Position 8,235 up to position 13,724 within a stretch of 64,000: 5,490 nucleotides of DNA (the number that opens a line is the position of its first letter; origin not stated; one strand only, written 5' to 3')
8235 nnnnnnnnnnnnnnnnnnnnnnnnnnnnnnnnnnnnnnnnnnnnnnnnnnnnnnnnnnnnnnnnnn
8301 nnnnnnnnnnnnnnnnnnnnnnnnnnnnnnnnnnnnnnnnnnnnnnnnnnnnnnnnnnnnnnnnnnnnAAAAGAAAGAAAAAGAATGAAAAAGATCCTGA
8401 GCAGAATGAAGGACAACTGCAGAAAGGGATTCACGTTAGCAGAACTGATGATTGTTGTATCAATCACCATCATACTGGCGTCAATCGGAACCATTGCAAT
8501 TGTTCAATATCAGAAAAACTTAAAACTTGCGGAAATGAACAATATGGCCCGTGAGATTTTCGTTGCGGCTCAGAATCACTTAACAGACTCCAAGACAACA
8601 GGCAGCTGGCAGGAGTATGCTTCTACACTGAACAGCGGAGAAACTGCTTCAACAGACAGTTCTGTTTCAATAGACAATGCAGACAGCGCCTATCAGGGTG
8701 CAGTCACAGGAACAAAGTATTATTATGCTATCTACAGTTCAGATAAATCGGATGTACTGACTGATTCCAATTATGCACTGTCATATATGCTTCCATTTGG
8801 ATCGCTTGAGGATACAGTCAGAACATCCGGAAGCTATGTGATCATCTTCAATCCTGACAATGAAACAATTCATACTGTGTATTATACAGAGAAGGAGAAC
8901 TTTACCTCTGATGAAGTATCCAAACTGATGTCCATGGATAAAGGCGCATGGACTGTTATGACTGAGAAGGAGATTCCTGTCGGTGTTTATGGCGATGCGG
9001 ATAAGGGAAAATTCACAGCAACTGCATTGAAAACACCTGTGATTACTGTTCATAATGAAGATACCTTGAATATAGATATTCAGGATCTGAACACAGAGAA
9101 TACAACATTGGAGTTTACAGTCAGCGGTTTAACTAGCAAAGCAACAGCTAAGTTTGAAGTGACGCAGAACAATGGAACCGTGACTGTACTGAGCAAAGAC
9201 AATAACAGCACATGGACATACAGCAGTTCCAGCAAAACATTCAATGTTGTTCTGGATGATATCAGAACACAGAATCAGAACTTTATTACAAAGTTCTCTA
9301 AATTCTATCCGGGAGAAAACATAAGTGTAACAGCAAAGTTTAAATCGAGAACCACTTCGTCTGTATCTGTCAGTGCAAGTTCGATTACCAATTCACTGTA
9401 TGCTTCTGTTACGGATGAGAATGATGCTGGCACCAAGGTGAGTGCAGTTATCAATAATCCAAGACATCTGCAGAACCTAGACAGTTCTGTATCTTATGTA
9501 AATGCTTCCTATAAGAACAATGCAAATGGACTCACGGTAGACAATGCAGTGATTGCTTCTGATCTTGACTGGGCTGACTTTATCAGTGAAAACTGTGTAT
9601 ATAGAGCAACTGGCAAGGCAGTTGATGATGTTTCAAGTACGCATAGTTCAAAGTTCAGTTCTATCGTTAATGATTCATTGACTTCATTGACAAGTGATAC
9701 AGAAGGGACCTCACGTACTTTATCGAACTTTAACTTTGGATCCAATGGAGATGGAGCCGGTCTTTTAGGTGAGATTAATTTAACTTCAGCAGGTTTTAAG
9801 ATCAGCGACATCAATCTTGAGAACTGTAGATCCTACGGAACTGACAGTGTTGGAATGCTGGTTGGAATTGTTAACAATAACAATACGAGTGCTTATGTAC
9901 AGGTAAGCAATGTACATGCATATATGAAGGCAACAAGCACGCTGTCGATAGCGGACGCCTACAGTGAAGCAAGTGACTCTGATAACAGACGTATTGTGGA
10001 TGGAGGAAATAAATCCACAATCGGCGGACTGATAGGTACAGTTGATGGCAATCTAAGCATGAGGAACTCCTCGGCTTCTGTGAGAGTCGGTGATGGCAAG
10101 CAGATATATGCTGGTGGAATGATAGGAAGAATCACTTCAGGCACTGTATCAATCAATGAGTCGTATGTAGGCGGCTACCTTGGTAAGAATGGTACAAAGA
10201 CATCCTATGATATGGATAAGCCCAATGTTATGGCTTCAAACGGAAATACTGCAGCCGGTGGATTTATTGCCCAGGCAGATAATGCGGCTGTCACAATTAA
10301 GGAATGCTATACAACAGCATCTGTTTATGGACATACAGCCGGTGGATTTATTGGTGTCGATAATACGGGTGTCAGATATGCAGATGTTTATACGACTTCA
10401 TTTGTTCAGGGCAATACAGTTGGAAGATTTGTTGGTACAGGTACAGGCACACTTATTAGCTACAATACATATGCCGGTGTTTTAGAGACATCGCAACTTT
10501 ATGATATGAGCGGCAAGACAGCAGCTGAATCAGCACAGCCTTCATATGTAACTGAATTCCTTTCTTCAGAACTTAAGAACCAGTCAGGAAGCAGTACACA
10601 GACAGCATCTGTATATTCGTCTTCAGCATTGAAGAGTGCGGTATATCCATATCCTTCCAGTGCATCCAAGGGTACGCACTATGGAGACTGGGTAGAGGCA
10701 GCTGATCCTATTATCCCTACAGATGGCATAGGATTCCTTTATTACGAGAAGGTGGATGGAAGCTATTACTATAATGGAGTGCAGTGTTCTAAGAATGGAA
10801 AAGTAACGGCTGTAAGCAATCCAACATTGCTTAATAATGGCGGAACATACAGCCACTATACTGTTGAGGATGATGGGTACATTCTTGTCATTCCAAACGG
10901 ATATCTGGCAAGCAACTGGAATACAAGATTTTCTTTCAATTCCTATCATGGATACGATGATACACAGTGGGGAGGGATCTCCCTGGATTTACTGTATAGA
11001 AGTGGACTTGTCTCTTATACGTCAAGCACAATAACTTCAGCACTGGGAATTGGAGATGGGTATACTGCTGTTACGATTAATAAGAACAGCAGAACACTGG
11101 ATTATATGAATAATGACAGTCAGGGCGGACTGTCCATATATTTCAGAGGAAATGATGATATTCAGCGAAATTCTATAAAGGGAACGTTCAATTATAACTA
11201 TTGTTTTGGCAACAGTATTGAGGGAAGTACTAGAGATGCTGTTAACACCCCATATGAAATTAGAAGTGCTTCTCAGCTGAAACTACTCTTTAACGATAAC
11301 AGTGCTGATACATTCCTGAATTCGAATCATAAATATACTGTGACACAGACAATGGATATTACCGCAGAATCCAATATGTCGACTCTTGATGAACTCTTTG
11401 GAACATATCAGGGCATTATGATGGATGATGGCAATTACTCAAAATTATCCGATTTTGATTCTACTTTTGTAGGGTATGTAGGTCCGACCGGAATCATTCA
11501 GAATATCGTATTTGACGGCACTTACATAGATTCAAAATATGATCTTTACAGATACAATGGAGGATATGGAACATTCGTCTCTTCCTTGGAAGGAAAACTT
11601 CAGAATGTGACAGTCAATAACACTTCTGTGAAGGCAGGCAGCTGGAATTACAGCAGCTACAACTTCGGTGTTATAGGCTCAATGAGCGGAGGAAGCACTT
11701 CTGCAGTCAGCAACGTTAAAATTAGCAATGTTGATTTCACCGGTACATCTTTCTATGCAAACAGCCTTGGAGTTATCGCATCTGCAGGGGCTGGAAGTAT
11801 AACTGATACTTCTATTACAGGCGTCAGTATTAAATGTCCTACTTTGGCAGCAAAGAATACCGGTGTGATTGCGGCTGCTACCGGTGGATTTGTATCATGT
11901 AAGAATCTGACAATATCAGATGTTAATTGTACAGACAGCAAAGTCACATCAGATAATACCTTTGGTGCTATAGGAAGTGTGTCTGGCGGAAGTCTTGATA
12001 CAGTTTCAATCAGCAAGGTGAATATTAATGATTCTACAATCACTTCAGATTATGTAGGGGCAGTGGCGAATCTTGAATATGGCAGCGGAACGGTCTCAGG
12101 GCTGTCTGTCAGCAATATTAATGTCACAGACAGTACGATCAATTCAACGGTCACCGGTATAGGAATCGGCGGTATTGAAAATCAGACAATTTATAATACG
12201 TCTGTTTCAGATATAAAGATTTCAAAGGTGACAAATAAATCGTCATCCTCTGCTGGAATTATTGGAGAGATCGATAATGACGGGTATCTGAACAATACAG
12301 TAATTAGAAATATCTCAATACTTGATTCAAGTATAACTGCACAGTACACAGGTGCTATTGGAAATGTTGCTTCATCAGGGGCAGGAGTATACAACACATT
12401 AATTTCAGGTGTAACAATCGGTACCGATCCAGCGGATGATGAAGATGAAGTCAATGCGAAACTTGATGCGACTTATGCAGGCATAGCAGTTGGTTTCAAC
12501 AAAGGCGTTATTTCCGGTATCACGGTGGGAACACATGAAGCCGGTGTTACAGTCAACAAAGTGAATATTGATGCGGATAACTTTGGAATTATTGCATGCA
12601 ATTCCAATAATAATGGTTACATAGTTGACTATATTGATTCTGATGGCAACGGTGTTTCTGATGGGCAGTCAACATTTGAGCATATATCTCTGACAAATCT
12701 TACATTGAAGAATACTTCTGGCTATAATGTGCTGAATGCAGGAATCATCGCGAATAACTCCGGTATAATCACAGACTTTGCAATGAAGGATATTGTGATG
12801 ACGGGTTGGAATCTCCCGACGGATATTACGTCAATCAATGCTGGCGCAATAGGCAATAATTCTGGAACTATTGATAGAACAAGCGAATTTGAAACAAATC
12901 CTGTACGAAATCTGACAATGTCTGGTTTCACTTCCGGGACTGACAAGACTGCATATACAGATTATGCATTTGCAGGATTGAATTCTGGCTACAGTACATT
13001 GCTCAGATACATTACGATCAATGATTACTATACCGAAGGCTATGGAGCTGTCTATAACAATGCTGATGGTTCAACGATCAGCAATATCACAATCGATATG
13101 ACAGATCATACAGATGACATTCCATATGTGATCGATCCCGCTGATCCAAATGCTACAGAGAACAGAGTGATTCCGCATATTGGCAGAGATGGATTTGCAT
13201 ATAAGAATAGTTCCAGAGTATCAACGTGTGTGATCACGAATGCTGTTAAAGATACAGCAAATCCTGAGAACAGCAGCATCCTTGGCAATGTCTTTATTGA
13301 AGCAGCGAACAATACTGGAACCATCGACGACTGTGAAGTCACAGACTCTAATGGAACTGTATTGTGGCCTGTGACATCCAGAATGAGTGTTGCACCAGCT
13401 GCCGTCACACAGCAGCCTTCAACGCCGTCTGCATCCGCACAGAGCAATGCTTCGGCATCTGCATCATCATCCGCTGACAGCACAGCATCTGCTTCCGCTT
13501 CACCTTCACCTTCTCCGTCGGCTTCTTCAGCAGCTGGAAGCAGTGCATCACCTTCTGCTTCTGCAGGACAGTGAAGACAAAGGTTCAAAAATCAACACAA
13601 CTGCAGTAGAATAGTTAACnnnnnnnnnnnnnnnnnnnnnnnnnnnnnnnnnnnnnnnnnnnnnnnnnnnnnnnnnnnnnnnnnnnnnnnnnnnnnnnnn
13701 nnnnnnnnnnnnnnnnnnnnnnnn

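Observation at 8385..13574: ~1,730-aa giant pilin: class III signal fused to two beta-helix modules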

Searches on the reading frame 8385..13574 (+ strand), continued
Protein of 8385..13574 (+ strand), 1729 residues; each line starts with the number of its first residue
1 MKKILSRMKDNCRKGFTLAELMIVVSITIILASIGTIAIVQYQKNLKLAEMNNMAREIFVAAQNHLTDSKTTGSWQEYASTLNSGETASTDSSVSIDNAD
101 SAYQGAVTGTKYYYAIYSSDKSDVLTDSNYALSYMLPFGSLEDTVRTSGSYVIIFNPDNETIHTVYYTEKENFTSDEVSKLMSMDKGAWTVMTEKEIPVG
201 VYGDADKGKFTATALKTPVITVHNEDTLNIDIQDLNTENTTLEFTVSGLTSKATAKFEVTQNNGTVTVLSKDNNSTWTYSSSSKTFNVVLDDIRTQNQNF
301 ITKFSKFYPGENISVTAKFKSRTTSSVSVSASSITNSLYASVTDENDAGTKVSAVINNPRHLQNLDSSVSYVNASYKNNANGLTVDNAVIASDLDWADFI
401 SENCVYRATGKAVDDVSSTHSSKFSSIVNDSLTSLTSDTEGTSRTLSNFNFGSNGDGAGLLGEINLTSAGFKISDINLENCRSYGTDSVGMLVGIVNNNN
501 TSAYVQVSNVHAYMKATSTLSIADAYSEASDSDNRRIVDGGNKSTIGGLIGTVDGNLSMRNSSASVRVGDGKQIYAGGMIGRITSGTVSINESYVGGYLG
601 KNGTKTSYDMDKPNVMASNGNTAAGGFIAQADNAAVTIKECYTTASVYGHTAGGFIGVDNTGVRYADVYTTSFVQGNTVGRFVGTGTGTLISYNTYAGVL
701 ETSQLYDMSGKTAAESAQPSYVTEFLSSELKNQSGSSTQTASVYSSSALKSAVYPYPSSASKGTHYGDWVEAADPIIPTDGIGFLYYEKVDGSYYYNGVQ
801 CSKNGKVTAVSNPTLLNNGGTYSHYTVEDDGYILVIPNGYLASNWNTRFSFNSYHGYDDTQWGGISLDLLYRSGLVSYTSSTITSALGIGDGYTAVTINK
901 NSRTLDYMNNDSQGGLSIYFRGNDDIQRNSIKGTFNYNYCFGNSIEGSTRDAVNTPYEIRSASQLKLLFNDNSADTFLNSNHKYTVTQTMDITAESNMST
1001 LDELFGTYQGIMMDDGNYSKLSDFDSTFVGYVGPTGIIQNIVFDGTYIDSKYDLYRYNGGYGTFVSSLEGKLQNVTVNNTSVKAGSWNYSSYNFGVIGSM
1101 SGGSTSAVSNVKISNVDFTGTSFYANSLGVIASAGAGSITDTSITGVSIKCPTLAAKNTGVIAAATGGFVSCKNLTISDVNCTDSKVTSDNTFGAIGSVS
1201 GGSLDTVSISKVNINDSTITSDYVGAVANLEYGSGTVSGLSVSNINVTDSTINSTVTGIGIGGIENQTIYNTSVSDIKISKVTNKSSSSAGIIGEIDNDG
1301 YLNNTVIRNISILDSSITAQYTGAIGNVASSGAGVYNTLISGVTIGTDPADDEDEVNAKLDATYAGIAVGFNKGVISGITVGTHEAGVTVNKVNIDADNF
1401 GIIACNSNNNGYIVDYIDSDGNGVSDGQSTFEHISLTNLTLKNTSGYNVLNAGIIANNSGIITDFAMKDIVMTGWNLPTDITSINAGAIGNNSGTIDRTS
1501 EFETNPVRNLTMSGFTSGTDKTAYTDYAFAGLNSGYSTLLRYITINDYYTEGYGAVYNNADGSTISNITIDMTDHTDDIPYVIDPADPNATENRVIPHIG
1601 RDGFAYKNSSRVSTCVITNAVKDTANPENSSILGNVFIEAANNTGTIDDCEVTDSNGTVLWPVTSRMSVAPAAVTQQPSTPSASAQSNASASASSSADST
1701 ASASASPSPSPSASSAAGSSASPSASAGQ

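Call 75: search_protein_families(library=pfam, proteins=[P0043, P0019, P0022], max_evalue=0.001)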
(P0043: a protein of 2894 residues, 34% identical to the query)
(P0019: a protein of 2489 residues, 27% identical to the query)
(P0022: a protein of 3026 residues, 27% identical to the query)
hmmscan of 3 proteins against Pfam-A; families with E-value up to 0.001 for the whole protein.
P0043 (2894 aa): 2 families
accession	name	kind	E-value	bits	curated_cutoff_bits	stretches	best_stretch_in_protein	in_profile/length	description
PF05257.22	CHAP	-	3.2e-11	44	26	1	2565-2639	8-81/81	CHAP domain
PF07963.17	N_methyl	-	3.7e-05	23.5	21.2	1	10-32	3-25/27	Prokaryotic N-terminal methylation motif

P0019 (2489 aa): 2 families
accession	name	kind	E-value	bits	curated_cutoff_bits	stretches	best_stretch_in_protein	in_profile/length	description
PF05342.19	Peptidase_M26_N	-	8.3e-08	32.2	27.7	0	1711-1753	192-235/250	M26 IgA1-specific Metallo-endopeptidase N-terminal region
PF07963.17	N_methyl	-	8.4e-05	22.4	21.2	1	7-31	1-25/27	Prokaryotic N-terminal methylation motif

P0022 (3026 aa): 3 families
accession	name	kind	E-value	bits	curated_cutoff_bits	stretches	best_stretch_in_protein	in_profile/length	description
PF09479.16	Flg_new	-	4.8e-20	71.9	27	2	1718-1786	1-64/65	Listeria-Bacteroides repeat domain (List_Bact_rpt)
PF18998.6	Flg_new_2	-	2.2e-06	28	23.6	0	1752-1790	33-71/73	Divergent InlB B-repeat domain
PF07963.17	N_methyl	-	0.00019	21.3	21.2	1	5-29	2-26/27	Prokaryotic N-terminal methylation motif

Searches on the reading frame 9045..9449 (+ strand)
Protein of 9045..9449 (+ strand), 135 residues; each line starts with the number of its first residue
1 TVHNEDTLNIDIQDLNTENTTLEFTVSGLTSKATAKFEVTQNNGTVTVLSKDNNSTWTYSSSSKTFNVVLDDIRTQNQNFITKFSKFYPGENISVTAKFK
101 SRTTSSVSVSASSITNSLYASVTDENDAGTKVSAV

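Call 13: search_protein_families(library=pfam, proteins=[window:9045-9449:+], max_evalue=10)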
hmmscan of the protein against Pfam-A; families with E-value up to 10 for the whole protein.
window:9045-9449:+ (135 aa): 7 families
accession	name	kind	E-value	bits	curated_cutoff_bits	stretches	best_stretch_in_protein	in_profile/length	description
PF14783.12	BBS2_Mid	-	0.00056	20.4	27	1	25-82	41-98/108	Ciliary BBSome complex subunit 2, middle region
PF24488.1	DUF7584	-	0.085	13.2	27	1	53-118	20-80/109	Domain of unknown function (DUF7584)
PF08748.17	Phage_TAC_4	-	0.1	13.3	21.1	1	8-47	16-55/124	Phage tail assembly chaperone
PF04239.17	DUF421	-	0.16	11.9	23.6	1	15-70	33-88/129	YetF C-terminal domain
PF08567.17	PH_TFIIH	-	0.21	12.3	27.1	1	41-79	4-42/88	TFIIH p62 subunit, N-terminal domain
PF17998.7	AgI_II_C2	-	0.34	11.7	27.1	1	30-133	71-145/148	Cell surface antigen I/II C2 terminal domain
PF14059.11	DUF4251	-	0.69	10.4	27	1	7-59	77-129/133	Domain of unknown function (DUF4251)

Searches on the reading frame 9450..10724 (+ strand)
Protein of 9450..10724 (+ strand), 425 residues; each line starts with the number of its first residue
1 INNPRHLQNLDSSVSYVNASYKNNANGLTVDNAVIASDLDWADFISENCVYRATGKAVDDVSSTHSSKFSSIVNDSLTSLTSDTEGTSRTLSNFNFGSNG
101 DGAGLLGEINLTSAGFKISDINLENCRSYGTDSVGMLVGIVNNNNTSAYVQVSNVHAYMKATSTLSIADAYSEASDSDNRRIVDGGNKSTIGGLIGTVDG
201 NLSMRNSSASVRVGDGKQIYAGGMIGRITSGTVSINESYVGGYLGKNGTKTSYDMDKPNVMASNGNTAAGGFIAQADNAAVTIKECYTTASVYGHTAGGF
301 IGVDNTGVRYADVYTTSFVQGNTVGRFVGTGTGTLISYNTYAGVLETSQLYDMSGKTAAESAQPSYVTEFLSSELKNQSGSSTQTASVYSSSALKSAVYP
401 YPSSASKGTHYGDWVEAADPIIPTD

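Call 13: search_protein_families(library=pfam, proteins=[window:9450-10724:+], max_evalue=10)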
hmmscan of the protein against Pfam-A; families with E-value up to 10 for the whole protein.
window:9450-10724:+ (425 aa): 2 families
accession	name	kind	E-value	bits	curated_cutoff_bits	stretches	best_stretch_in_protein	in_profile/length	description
PF07581.17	Glug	-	0.15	13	20.5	2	190-213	4-27/28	The GLUG motif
PF08669.17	GCV_T_C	-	1.7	9.1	25.9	1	214-234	16-37/80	Glycine cleavage T-protein C-terminal barrel domain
